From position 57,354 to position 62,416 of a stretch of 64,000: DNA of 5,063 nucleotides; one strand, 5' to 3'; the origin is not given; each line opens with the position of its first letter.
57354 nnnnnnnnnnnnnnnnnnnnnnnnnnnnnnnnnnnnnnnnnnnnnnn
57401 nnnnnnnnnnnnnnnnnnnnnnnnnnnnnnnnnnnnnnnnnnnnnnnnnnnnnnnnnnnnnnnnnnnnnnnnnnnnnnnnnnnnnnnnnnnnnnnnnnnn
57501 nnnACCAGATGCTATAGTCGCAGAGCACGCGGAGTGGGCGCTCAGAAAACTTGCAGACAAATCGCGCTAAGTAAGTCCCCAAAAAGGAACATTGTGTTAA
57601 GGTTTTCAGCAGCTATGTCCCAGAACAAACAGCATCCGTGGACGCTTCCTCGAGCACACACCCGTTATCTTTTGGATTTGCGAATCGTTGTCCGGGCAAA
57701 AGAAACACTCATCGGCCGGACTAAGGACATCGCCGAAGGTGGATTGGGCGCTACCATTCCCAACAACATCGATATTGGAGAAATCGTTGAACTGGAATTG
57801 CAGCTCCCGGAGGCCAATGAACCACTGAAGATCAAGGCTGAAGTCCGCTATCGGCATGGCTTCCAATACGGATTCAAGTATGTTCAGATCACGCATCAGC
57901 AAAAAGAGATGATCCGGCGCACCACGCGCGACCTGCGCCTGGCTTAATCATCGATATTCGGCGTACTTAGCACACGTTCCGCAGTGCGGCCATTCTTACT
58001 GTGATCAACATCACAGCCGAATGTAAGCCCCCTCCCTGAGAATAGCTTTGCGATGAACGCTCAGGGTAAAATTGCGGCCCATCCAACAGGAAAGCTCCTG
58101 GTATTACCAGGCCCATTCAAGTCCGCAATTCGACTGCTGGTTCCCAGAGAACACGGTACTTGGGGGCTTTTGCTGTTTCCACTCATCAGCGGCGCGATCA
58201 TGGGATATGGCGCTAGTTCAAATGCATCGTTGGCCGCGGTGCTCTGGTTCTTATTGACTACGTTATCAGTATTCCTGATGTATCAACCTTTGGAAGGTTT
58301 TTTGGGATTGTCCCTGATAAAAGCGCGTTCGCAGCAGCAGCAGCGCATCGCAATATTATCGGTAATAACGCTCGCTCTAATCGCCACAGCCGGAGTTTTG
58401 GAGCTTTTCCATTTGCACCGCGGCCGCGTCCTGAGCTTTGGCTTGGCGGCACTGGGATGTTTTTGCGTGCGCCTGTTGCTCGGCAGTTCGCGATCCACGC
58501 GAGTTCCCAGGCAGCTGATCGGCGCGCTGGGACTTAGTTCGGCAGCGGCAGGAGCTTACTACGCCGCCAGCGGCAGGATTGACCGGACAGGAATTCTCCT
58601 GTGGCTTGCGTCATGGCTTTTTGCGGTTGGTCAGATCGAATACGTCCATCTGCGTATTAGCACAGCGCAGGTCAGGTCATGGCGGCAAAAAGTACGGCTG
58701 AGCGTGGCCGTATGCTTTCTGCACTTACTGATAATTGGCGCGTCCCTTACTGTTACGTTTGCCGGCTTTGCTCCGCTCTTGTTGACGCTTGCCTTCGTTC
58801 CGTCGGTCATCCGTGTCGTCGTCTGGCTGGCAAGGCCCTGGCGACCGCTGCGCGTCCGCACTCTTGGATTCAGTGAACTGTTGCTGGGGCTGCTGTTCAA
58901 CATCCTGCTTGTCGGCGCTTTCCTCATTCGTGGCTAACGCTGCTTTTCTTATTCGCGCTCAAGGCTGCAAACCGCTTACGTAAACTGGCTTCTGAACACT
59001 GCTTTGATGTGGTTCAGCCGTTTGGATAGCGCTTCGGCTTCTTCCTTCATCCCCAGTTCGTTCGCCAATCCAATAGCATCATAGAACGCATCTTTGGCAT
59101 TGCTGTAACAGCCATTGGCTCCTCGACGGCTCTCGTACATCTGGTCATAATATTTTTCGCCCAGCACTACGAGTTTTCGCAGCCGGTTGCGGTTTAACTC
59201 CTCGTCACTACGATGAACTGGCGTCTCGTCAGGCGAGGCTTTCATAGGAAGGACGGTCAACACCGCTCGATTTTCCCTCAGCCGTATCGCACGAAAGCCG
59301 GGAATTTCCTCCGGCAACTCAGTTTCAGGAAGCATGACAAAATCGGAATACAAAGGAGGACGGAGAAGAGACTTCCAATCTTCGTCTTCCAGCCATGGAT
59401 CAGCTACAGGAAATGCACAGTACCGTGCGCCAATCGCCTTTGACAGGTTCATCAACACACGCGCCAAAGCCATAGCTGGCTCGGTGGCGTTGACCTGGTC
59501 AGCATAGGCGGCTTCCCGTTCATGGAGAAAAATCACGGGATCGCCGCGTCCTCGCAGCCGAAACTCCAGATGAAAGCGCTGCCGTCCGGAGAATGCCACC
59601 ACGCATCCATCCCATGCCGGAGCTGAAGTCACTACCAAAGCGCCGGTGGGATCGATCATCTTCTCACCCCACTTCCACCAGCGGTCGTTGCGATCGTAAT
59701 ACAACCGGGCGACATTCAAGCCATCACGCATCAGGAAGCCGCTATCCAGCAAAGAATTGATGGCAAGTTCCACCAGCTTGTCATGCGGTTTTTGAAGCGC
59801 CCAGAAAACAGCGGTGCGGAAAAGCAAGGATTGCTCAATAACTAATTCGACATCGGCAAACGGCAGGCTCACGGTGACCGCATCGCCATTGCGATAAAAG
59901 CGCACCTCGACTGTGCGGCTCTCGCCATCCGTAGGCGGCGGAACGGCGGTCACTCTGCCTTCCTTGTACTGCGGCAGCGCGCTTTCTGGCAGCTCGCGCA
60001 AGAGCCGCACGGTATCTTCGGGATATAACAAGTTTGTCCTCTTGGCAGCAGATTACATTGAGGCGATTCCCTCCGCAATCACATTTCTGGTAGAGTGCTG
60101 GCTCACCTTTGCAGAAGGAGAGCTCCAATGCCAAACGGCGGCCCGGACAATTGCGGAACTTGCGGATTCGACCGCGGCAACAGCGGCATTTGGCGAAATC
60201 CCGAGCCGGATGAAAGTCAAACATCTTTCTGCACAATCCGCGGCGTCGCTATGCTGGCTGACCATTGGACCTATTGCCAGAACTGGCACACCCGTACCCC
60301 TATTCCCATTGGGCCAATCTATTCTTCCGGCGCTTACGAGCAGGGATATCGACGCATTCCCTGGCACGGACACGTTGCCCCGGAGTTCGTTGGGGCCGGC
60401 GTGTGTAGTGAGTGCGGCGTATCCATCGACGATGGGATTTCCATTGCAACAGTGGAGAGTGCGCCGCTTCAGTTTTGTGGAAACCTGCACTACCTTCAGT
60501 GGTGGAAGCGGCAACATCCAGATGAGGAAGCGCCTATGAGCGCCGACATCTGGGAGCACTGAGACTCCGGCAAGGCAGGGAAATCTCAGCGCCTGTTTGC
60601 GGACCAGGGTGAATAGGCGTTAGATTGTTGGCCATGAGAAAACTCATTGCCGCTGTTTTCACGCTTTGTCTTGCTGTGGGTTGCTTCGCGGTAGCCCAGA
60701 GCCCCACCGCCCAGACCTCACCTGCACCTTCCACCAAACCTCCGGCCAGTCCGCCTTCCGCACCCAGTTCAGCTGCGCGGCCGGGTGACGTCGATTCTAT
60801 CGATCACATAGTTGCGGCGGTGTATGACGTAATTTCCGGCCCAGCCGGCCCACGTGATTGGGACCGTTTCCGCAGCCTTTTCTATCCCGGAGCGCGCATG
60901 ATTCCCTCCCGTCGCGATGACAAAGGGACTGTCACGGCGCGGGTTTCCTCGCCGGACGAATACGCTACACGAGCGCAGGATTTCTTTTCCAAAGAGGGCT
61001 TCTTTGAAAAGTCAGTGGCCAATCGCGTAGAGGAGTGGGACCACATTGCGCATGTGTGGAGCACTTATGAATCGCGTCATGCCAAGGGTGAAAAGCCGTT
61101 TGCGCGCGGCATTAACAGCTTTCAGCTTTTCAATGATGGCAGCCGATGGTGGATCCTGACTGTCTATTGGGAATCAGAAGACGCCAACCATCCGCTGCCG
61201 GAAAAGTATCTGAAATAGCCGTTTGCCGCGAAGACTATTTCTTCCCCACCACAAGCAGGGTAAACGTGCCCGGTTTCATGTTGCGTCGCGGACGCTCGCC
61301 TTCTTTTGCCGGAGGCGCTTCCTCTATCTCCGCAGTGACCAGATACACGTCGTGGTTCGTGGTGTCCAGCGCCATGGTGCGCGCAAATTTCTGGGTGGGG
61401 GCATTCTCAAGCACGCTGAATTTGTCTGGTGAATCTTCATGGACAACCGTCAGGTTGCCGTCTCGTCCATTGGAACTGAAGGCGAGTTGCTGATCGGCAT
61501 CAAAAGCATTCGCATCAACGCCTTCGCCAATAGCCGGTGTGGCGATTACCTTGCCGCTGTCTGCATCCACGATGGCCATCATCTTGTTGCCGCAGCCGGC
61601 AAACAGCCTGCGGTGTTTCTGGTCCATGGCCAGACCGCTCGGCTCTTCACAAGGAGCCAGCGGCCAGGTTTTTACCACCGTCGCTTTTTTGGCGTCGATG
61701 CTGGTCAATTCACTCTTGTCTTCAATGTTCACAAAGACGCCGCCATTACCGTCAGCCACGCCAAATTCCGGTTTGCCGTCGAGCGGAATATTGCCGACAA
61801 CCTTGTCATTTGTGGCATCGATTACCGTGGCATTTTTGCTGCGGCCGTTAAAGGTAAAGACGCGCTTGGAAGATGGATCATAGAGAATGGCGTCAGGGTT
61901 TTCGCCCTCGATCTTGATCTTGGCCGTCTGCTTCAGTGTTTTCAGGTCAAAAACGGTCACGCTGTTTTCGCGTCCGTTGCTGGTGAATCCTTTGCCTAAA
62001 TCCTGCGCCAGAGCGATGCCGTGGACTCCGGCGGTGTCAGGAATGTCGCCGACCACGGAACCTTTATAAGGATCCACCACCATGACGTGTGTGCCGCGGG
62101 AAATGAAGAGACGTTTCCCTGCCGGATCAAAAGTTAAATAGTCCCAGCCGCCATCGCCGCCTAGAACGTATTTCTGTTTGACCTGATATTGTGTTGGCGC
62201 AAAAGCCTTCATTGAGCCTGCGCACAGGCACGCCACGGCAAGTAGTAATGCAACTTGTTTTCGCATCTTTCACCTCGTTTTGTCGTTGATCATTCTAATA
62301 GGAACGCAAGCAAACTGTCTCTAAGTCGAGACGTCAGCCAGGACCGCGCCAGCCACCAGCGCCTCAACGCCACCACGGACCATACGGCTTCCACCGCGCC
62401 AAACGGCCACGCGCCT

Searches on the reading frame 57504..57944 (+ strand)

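Call 91: search_protein_families(library=pfam, proteins=[window:57504-57944:+], max_evalue=0.01)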
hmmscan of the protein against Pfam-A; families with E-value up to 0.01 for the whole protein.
window:57504-57944:+ (147 aa): 1 family
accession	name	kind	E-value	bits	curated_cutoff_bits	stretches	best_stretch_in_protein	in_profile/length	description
PF07238.19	PilZ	-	1.7e-13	51.2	22.5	1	50-139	3-98/102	PilZ domain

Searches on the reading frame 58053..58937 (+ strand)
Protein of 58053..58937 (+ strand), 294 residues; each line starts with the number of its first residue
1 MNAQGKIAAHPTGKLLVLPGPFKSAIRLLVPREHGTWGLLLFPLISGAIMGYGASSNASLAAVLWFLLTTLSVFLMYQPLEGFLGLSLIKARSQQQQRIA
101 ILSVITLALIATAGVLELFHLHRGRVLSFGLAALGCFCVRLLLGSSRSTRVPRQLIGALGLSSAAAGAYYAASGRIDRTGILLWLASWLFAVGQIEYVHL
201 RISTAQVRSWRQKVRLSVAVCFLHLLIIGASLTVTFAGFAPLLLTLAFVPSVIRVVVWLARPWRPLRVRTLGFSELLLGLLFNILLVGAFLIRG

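Call 20: search_protein_families(library=pfam, proteins=[window:58053-58937:+], max_evalue=0.001)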
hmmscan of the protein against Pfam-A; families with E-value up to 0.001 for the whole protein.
window:58053-58937:+ (294 aa): 1 family
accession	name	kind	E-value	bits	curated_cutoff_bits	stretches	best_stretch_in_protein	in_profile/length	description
PF14256.11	YwiC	-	6.2e-08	33.4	25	1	30-167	1-124/126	YwiC-like protein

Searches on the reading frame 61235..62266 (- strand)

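Call 20: search_protein_families(library=pfam, proteins=[window:61235-62266:-], max_evalue=0.001)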
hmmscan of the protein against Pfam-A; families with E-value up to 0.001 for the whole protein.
window:61235-62266:- (343 aa): 3 families
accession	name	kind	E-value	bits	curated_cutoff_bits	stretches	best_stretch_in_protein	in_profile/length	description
PF25174.1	Beta-prop_THOC3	-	4.5e-07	29.6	305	1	78-281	46-246/272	THOC3 beta-propeller domain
PF16819.11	DUF5074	-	7.3e-05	22.4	27.2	0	100-201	116-221/353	Domain of unknown function (DUF5074)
PF10282.15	Lactonase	-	9.8e-05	22.1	21.7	0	78-150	243-319/344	Lactonase, 7-bladed beta-propeller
